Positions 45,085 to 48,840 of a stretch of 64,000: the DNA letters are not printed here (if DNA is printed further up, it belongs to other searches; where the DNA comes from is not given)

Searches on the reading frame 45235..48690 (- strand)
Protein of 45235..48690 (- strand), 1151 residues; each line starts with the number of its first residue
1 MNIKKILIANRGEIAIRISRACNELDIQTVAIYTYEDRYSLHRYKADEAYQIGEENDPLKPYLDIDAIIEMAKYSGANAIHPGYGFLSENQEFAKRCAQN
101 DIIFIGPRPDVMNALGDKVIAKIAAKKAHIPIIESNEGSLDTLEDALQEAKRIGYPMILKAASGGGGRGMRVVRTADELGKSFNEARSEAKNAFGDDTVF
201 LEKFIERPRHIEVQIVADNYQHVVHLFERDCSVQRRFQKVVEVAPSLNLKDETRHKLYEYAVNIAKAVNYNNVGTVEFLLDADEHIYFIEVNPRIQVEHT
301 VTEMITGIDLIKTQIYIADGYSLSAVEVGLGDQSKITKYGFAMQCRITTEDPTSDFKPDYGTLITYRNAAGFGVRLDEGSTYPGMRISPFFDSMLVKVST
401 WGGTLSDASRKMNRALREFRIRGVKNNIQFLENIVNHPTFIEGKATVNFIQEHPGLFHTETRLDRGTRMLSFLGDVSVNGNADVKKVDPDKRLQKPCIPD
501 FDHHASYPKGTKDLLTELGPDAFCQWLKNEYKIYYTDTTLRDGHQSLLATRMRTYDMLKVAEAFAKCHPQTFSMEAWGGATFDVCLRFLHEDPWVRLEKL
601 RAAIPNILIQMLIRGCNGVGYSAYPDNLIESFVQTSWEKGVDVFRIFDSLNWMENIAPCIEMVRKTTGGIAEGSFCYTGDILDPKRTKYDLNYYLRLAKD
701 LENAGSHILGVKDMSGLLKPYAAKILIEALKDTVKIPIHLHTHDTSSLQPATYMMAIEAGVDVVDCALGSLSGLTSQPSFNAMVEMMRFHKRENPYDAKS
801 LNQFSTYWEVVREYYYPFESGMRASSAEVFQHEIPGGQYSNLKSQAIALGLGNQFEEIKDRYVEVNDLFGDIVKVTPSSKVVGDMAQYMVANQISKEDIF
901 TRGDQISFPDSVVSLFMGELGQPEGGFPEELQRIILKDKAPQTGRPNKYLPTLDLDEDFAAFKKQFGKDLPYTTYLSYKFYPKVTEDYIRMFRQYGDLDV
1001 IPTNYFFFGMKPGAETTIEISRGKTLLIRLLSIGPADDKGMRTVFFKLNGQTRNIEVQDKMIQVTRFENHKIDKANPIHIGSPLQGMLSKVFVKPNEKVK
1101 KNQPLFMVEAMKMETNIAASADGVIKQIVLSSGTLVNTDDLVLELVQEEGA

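Call 11: search_protein_families(library=pfam, proteins=[window:45235-48690:-], max_evalue=0.001)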
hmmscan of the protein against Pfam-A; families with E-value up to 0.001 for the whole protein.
window:45235-48690:- (1151 aa): 11 families
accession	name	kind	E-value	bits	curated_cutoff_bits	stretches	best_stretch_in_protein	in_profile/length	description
PF02786.22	CPSase_L_D2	-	3.6e-77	259.1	19.8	1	117-325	1-210/211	Carbamoyl-phosphate synthase L chain, ATP binding domain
PF02436.23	PYC_OADA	-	2.4e-68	230.3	27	1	829-1028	1-200/201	Conserved carboxylase domain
PF00289.28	Biotin_carb_N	-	4.9e-45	153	25.5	1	3-112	2-110/110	Biotin carboxylase, N-terminal domain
PF02785.25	Biotin_carb_C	-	6e-31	107.2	32.4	1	344-451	1-107/108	Biotin carboxylase C-terminal domain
PF00364.28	Biotin_lipoyl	-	1.2e-15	57.5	22.1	1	1080-1145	3-73/73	Biotin-requiring enzyme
PF00682.25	HMGL-like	-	4.1e-15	56.3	29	1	685-804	135-256/260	HMGL-like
PF07478.18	Dala_Dala_lig_C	-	2.3e-12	47.3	24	1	140-293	22-174/204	D-ala D-ala ligase C-terminus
PF02222.28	ATP-grasp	-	9.7e-12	45.3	27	1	140-295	16-163/179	ATP-grasp domain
PF02655.19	ATP-grasp_3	-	1.2e-08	35.6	23.2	1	147-296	24-158/160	ATP-grasp domain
PF13535.11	ATP-grasp_4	-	1.1e-05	25.6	27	1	153-295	1-152/160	ATP-grasp domain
PF08443.16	RimK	-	1.7e-05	24.9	21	1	142-312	29-182/188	RimK-like ATP-grasp domain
